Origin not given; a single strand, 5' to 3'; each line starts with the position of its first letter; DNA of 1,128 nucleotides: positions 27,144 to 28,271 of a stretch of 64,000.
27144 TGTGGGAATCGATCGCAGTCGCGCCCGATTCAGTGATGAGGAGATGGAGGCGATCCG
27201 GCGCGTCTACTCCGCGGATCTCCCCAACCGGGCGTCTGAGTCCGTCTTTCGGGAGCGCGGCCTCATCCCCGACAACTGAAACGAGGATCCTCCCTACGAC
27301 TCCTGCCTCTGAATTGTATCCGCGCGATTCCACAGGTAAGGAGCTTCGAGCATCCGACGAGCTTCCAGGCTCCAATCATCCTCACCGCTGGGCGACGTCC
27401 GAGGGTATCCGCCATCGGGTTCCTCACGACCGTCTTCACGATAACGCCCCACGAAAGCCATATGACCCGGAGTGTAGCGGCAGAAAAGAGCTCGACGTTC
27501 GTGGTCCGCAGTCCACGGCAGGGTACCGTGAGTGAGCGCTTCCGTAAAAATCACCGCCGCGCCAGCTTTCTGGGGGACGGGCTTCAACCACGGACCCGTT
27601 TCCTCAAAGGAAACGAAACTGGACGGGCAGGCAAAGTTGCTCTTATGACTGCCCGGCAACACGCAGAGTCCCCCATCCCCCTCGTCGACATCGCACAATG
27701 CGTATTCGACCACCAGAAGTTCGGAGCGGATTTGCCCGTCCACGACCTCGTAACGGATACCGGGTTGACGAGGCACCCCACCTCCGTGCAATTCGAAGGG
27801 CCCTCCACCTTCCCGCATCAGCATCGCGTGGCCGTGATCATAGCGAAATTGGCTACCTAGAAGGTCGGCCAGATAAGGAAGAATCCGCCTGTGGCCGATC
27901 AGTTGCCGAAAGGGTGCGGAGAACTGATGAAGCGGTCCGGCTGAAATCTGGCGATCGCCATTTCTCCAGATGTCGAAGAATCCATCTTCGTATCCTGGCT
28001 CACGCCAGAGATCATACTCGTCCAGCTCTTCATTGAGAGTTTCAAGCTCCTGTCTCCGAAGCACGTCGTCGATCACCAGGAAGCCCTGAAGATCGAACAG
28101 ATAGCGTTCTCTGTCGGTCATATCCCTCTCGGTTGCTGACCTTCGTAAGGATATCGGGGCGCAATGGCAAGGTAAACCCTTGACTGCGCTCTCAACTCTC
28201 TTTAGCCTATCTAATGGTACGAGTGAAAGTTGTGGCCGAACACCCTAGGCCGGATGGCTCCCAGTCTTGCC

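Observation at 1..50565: Extreme local expansion of PhyH/TauD-type 2OG oxygenases, interleaved with cytoplasmic sulfatases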

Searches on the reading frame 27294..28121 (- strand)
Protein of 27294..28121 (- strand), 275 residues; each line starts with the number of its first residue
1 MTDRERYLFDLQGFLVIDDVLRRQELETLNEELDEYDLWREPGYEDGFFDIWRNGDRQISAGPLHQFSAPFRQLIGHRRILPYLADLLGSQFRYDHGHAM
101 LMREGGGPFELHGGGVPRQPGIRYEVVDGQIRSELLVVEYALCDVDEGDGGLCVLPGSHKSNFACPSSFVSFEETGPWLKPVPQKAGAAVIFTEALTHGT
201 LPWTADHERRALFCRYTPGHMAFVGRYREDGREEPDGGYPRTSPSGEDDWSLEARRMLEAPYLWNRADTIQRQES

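Call 4: search_protein_families(library=pfam, proteins=[window:27294-28121:-], max_evalue=0.01)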
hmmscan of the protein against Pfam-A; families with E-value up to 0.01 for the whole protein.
window:27294-28121:- (275 aa): 1 family
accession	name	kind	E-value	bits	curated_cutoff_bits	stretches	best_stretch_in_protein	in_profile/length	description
PF05721.19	PhyH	-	5.4e-14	53.4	22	1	9-211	1-213/213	Phytanoyl-CoA dioxygenase (PhyH)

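Call 15: search_solved_structures(query=window:27294-28121:-, max_evalue=1, show_alignments=2)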
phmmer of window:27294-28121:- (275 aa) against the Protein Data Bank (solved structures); distinct sequences matched with E-value up to 1: 8.
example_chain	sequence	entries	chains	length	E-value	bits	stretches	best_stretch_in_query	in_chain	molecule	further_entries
4xc9_A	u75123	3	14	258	4e-09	39.1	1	2-218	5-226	oxidase/hydroxylase | Putative oxidase/hydroxylase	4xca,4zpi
4xcb_A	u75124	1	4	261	4.2e-09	39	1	2-218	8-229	oxidase/hydroxylase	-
3emr_A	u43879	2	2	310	0.0053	19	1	61-166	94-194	EctD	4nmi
4mhr_A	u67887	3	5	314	0.016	17.4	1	4-166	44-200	Ectoine hydroxylase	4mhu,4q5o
4xaa_A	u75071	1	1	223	0.19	13.9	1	141-217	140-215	Putative oxygenase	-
4r7u_A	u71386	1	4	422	0.55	12.4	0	51-133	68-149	UDP-N-acetylglucosamine 1-carboxyvinyltransferase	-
6ec3_A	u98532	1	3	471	0.56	12.3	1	150-216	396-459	Methyltransferase domain-containing protein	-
7k86_A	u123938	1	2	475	0.75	11.9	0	6-70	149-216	Glutamate--tRNA ligase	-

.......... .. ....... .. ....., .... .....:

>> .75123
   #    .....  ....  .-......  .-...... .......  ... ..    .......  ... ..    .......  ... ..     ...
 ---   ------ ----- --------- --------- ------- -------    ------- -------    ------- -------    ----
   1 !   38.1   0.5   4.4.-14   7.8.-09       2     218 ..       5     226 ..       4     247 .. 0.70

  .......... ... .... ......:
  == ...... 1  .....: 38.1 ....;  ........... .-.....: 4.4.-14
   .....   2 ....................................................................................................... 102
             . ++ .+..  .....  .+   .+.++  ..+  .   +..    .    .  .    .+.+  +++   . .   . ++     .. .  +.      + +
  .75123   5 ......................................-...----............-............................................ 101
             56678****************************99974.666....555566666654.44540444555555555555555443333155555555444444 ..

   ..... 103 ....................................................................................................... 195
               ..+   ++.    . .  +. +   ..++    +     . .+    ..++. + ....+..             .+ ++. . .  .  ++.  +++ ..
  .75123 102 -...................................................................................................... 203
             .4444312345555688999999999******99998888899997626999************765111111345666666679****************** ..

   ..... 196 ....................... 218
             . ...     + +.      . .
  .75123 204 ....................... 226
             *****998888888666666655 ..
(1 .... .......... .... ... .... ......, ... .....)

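Call 51: search_protein_families(library=ncbifam, proteins=[window:27294-28121:-], max_evalue=0.001)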
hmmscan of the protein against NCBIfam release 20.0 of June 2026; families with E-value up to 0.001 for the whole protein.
window:27294-28121:- (275 aa): 2 families
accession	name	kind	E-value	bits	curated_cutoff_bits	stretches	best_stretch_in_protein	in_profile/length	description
TIGR02408.1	ectoine_ThpD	equivalog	2.8e-06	26.9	336.5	1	9-165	25-175/277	ectoine hydroxylase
NF052437.1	MPhHdxlPhnYGIM8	equivalog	0.0003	20.3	500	1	2-217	6-214/260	methylphosphonate hydroxylase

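Call 55: find_homologous_proteins(query=window:27294-28121:-, max_evalue=0.00001)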
Query window:27294-28121:- (275 aa): 3045 proteins with E <= 0.00001 among 3782 candidates; the best 120 are listed.
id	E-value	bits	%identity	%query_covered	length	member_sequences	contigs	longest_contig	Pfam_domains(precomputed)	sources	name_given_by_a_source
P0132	1.6e-190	649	100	100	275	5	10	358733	PF05721.20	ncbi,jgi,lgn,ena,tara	tara:strand:- start:4137 stop:4964 length:828 start_codon:yes stop_codon:yes gene_type:complete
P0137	1.3e-148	512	80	98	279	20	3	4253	PF05721.20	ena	-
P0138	1.9e-146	505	80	98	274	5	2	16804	PF05721.20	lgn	-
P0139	5.7e-145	500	79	97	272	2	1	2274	PF05721.20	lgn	-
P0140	1.1e-144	499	77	98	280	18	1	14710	PF05721.20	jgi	jgi:hypothetical protein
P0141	1.6e-143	495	78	98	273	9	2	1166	PF05721.20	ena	-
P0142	2.4e-140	485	76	99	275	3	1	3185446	PF05721.20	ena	-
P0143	2.4e-140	485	77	98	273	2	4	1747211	PF05721.20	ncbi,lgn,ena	-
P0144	1.2e-138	479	73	99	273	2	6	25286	PF05721.20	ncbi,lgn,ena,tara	tara:strand:+ start:84 stop:905 length:822 start_codon:yes stop_codon:yes gene_type:complete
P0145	1.3e-138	479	76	98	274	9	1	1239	PF05721.20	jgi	jgi:hypothetical protein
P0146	2.2e-138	478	73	99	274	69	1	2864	PF05721.20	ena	-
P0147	2.0e-137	475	74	99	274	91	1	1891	PF05721.20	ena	-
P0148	2.2e-137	475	73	99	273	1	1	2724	PF05721.20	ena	-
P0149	9.8e-137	473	74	99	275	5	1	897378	PF05721.20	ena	-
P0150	4.2e-136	471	74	98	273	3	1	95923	PF05721.20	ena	-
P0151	1.4e-126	439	69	100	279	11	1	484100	PF05721.20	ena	-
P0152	2.0e-122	426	67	98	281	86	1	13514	PF05721.20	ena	-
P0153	1.3e-120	420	68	98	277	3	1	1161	PF05721.20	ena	-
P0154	6.1e-120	418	66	99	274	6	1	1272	PF05721.20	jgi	jgi:hypothetical protein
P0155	1.0e-119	417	64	100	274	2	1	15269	PF05721.20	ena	-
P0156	2.3e-118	413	65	98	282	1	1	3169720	PF05721.20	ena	-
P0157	2.4e-118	412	68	98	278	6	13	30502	PF05721.20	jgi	jgi:hypothetical protein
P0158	7.2e-118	411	66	98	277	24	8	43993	PF05721.20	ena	-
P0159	4.5e-116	405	65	98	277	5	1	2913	PF05721.20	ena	-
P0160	1.7e-114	400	65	98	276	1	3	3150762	PF05721.20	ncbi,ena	-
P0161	2.1e-114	400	64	98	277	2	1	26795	PF05721.20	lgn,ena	-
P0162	4.2e-114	399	63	98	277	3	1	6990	PF05721.20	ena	-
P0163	4.3e-114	399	62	99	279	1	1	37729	PF05721.20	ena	-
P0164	6.0e-114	398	64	98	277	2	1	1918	PF05721.20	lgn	-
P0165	5.4e-113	395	64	98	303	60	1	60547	PF05721.20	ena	-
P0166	5.3e-112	392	63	98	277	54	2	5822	PF05721.20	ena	-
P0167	2.3e-111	390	64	98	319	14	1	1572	PF05721.20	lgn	-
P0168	4.4e-110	385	62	99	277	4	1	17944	PF05721.20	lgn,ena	-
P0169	1.4e-108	380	62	99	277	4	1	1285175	PF05721.20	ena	-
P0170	8.3e-108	378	74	77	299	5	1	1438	PF05721.20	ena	-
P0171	1.6e-104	367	60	98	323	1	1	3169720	PF05721.20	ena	-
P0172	7.6e-100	352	57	99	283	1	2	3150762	PF05721.20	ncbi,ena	-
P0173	2.5e-98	347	56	99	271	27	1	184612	PF05721.20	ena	-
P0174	3.8e-96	340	57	99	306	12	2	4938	PF05721.20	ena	-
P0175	1.7e-92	328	56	98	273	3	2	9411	PF05721.20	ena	-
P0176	1.3e-91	325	55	99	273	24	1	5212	PF05721.20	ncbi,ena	-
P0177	1.5e-91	325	65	77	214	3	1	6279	PF05721.20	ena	-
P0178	1.5e-91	325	56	99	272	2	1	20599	PF05721.20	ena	-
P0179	1.5e-90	321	56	99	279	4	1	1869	PF05721.20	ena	-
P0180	6.0e-90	319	54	99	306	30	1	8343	PF05721.20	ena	-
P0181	7.1e-89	316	53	99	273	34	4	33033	PF05721.20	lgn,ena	-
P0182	8.8e-89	315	53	98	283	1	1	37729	PF05721.20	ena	-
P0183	1.5e-88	315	55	99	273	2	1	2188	PF05721.20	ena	-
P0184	5.1e-88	313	51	99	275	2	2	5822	PF05721.20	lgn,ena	-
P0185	1.4e-87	312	55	99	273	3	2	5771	PF05721.20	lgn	-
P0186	3.5e-87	310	52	98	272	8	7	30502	PF05721.20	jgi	jgi:hypothetical protein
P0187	3.6e-87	310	54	97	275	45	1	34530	PF05721.20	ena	-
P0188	3.8e-87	310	53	98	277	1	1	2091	PF05721.20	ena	-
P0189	1.5e-86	308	79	61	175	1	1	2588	PF05721.20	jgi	jgi:hypothetical protein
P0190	2.4e-85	304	52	98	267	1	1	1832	PF05721.20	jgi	-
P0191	7.0e-85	303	51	99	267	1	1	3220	PF05721.20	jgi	jgi:ectoine hydroxylase-related dioxygenase (phytanoyl-CoA dioxygenase family)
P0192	1.4e-84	302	51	99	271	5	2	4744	PF05721.20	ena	-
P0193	8.9e-84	299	53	99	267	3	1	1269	PF05721.20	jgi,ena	-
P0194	9.9e-83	296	49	99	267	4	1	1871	PF05721.20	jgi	jgi:hypothetical protein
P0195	8.0e-82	293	51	99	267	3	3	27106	PF05721.20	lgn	-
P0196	2.0e-81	291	67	68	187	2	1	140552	PF05721.20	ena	-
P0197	4.8e-81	290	49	99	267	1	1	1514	PF05721.20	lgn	-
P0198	4.8e-81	290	49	100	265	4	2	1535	PF05721.20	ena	-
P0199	6.0e-81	290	56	82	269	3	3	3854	PF05721.20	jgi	jgi:hypothetical protein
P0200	1.5e-80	288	50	98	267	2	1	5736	PF05721.20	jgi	jgi:hypothetical protein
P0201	1.4e-79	285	50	95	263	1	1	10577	PF05721.20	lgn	-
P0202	3.8e-78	281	49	99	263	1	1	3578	PF05721.20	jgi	jgi:hypothetical protein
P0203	5.8e-78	280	49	100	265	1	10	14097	PF05721.20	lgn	-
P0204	8.0e-78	279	48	96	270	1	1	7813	PF05721.20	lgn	-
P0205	8.6e-78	279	46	99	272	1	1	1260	PF05721.20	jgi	jgi:hypothetical protein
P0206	2.8e-77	278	48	98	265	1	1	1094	PF05721.20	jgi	jgi:hypothetical protein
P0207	1.1e-76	276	50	98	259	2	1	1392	PF05721.20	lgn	-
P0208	7.4e-76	273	49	100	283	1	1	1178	PF05721.20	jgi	jgi:ectoine hydroxylase-related dioxygenase (phytanoyl-CoA dioxygenase family)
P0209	1.3e-75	272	47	99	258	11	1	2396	PF05721.20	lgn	-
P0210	1.8e-75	272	50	99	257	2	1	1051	PF05721.20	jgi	jgi:ectoine hydroxylase-related dioxygenase (phytanoyl-CoA dioxygenase family)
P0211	4.3e-75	271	44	98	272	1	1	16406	PF05721.20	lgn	-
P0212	1.2e-74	269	68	63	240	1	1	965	PF05721.20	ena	-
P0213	1.4e-74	269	47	99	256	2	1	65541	PF05721.20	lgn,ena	-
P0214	1.9e-74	268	49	98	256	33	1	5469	PF05721.20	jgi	jgi:ectoine hydroxylase-related dioxygenase (phytanoyl-CoA dioxygenase family)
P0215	3.0e-74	268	48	97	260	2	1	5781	PF05721.20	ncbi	-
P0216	1.8e-73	265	48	97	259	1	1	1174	PF05721.20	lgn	-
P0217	2.1e-73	265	47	99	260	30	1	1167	PF05721.20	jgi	jgi:ectoine hydroxylase-related dioxygenase (phytanoyl-CoA dioxygenase family)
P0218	2.1e-73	265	47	99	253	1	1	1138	PF05721.20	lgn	-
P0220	3.0e-73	264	47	99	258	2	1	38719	PF05721.20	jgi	-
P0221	3.3e-73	264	46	98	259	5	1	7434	PF05721.20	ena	-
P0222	3.5e-73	264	47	97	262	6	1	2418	PF05721.20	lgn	-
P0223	5.1e-73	264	48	97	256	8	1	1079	PF05721.20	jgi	jgi:ectoine hydroxylase-related dioxygenase (phytanoyl-CoA dioxygenase family)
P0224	6.4e-73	263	74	55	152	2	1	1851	PF05721.20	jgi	jgi:ectoine hydroxylase-related dioxygenase (phytanoyl-CoA dioxygenase family)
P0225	1.8e-72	262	48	99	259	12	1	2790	PF05721.20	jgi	jgi:hypothetical protein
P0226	2.1e-72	262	46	97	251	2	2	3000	PF05721.20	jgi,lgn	-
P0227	3.8e-72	261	47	100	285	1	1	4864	PF05721.20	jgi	jgi:hypothetical protein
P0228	1.7e-71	259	49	95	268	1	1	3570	PF05721.20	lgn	-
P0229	3.7e-71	258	47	99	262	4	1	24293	PF05721.20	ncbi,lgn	ncbi:MAG TPA: phytanoyl-CoA dioxygenase family protein [Chloroflexota bacterium]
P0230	1.3e-70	256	46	95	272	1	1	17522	PF05721.20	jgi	jgi:hypothetical protein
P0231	5.4e-70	254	49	96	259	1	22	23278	PF05721.20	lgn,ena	-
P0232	5.4e-70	254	50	83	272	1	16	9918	PF05721.20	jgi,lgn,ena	jgi:hypothetical protein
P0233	5.4e-70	254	50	83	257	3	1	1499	PF05721.20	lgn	-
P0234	9.3e-70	253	46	99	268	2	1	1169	PF05721.20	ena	-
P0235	1.3e-69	252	50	81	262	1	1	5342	PF05721.20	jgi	-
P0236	7.2e-69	250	42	99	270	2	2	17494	PF05721.20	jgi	jgi:hypothetical protein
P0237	1.6e-68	249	44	100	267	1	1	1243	PF05721.20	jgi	jgi:ectoine hydroxylase-related dioxygenase (phytanoyl-CoA dioxygenase family)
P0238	3.5e-68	248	45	99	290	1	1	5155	PF05721.20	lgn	-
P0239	4.3e-68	248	46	98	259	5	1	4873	PF05721.20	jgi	jgi:ectoine hydroxylase-related dioxygenase (phytanoyl-CoA dioxygenase family)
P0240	5.3e-68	247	47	95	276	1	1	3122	PF05721.20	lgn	-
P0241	5.6e-68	247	49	87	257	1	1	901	PF05721.20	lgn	-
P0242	8.6e-68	247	43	97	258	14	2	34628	PF05721.20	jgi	jgi:hypothetical protein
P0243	1.2e-67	246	46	96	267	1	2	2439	PF05721.20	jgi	jgi:hypothetical protein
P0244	1.3e-67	246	44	98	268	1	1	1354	PF05721.20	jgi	jgi:hypothetical protein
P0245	3.0e-67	245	46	95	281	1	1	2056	PF05721.20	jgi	jgi:hypothetical protein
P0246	4.3e-67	244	47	100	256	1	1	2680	PF05721.20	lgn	-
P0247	8.4e-67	243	45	99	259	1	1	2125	PF05721.20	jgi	-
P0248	1.7e-66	242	48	96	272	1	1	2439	PF05721.20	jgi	jgi:hypothetical protein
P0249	5.8e-66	241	44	98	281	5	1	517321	PF05721.20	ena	-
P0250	9.0e-66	240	45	98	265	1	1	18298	PF05721.20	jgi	jgi:hypothetical protein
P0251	9.2e-66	240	45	99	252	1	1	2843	PF05721.20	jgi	jgi:hypothetical protein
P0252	3.4e-65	238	50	83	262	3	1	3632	PF05721.20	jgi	jgi:ectoine hydroxylase-related dioxygenase (phytanoyl-CoA dioxygenase family)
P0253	4.3e-65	238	49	83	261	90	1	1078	PF05721.20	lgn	-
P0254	5.8e-65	237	57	69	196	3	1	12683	PF05721.20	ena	-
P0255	8.6e-65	237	48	83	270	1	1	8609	PF05721.20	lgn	-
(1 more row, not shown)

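Call 61: predict_structure(alignment_id=A3)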
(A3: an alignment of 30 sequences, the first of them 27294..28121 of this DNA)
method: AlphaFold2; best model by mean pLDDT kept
length: 275 residues; sequences in the alignment: 30
mean_pLDDT: 86.1   pTM: 0.88
mean pLDDT of the five models: 86.1, 84.1, 82.3, 82.2, 76.2
residues with pLDDT >= 90: 177; 70-90: 53; 50-70: 31; < 50: 14
segments of 3 or more residues with pLDDT < 50: 225-229, 231-233, 244-246
pLDDT, mean of each block of 10 residues (from residue 1): 96 98 98 93 61 87 88 93 94 91 94 85 90 95 97 96 94 95 98 97 97 91 52 52 57 78 75 56
secondary structure, 60 per line:
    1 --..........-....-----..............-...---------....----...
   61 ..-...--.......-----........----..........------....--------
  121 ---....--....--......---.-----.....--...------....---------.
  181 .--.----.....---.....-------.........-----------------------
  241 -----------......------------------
elements in order: H3-12 E14-17 H23-36 E50-53 E58-62 H69-75 H81-88 E93-102 E109-112 E124-127 E130-133 E136-141 E151-155 H167-170 E189-193 E197-201 E209-217 H252-257

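Call 64: fold_search(model_id=the predicted structure, library=pdb)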
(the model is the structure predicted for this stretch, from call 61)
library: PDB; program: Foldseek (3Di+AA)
matches with E <= 10: 1746; with E <= 0.001: 507
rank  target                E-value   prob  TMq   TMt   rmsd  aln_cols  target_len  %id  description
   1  4xcb_D                1.0e-19  1.00  0.69  0.76   3.1       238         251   25  Crystal Structure of HygX from Streptomyces hygroscopicus with nickel, 2-oxoglutarate, and hygromycin B bound (released 2015-08-05)
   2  4xca_D                2.4e-19  1.00  0.68  0.74   3.7       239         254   25  Crystal Structure of HygX from Streptomyces hygroscopicus with nickel and 2-oxoglutarate bound (released 2015-08-05)
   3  4xcb_B                4.9e-19  1.00  0.67  0.71   3.9       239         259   26  Crystal Structure of HygX from Streptomyces hygroscopicus with nickel, 2-oxoglutarate, and hygromycin B bound (released 2015-08-05)
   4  4xca_C                9.1e-19  1.00  0.68  0.74   3.9       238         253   25  Crystal Structure of HygX from Streptomyces hygroscopicus with nickel and 2-oxoglutarate bound (released 2015-08-05)
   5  4xcb_A                1.2e-18  1.00  0.68  0.72   3.7       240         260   25  Crystal Structure of HygX from Streptomyces hygroscopicus with nickel, 2-oxoglutarate, and hygromycin B bound (released 2015-08-05)
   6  4xca_A                4.7e-18  1.00  0.69  0.74   3.2       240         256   25  Crystal Structure of HygX from Streptomyces hygroscopicus with nickel and 2-oxoglutarate bound (released 2015-08-05)
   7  4zpi_C                7.7e-18  1.00  0.68  0.75   2.7       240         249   24  Crystal Structure of HygX from Streptomyces hygroscopicus with iron bound (released 2015-08-05)
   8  4xca_B                1.7e-17  1.00  0.67  0.76   2.3       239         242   24  Crystal Structure of HygX from Streptomyces hygroscopicus with nickel and 2-oxoglutarate bound (released 2015-08-05)
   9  4xcb_C                1.7e-17  1.00  0.67  0.72   3.8       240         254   25  Crystal Structure of HygX from Streptomyces hygroscopicus with nickel, 2-oxoglutarate, and hygromycin B bound (released 2015-08-05)
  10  4zpi_A                4.3e-17  1.00  0.65  0.72   3.7       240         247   24  Crystal Structure of HygX from Streptomyces hygroscopicus with iron bound (released 2015-08-05)
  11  4xc9_C                4.5e-17  1.00  0.65  0.73   3.5       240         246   24  Crystal Structure of apo HygX from Streptomyces hygroscopicus (released 2015-08-05)
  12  4xc9_A                5.5e-17  1.00  0.65  0.72   3.7       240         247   23  Crystal Structure of apo HygX from Streptomyces hygroscopicus (released 2015-08-05)
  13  4xc9_B                6.2e-17  1.00  0.66  0.73   3.4       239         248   25  Crystal Structure of apo HygX from Streptomyces hygroscopicus (released 2015-08-05)
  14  4zpi_B                1.1e-16  1.00  0.65  0.72   3.8       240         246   24  Crystal Structure of HygX from Streptomyces hygroscopicus with iron bound (released 2015-08-05)
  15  4xc9_D                1.3e-16  1.00  0.66  0.73   3.5       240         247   24  Crystal Structure of apo HygX from Streptomyces hygroscopicus (released 2015-08-05)
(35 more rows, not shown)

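Call 67: find_encoding_contigs(protein=P0142, flank=10000, max_places=1)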
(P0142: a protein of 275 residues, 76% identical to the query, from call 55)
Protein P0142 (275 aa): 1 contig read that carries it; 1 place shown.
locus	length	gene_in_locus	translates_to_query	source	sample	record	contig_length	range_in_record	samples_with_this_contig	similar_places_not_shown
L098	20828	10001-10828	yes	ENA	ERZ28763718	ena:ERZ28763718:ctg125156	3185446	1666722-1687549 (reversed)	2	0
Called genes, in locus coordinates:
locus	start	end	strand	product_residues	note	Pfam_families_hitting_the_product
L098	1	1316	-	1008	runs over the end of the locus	PF03710:GlnE, PF08335:GlnD_UR_UTase, PF03710:GlnE, PF08335:GlnD_UR_UTase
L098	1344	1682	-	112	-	PF00543:P-II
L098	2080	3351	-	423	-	PF00872:Transposase_mut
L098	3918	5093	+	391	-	PF03050:DDE_Tnp_IS66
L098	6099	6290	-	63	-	-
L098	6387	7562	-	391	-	PF03050:DDE_Tnp_IS66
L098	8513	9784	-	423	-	PF00872:Transposase_mut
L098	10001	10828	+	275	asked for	PF05721:PhyH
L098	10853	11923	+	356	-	PF00884:Sulfatase, PF01663:Phosphodiest (faint)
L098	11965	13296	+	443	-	PF13701:DDE_Tnp_1_4, PF01609:DDE_Tnp_1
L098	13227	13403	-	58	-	-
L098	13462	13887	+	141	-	PF16347:SGSH_C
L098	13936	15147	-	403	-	PF00884:Sulfatase, PF16347:SGSH_C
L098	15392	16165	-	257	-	PF00857:Isochorismatase (weak)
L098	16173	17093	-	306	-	PF05721:PhyH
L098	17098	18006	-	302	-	PF05721:PhyH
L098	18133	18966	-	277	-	PF00795:CN_hydrolase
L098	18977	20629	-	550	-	PF01839:FG-GAP (faint), PF13517:FG-GAP_3, PF07593:UnbV_ASPIC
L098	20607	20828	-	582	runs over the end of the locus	-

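Call 68: find_encoding_contigs(protein=P0143, flank=10000, max_places=1)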
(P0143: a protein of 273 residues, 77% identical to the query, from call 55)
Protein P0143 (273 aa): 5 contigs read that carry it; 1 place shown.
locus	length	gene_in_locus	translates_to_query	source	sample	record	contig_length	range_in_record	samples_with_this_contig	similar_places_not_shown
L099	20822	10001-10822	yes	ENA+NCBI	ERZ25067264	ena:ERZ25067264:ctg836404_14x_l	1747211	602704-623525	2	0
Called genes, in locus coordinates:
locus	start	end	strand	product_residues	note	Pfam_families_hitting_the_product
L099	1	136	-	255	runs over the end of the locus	-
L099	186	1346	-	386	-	-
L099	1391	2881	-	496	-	PF00884:Sulfatase, PF01663:Phosphodiest (faint), PF16347:SGSH_C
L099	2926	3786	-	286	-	PF08450:SGL (faint), PF01436:NHL (faint)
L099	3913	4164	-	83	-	-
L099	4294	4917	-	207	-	PF01073:3Beta_HSD (weak), PF01370:Epimerase, PF04321:RmlD_sub_bind (faint), PF05368:NmrA, PF13460:NAD_binding_10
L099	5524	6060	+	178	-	PF00440:TetR_N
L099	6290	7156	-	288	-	PF05721:PhyH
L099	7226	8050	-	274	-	-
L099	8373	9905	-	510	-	-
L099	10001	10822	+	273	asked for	PF05721:PhyH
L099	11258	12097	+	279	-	-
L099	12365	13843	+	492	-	PF01609:DDE_Tnp_1 (faint)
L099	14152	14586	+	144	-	-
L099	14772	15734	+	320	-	PF01210:NAD_Gly3P_dh_N (weak), PF02558:ApbA, PF03721:UDPG_MGDP_dh_N, PF08546:ApbA_C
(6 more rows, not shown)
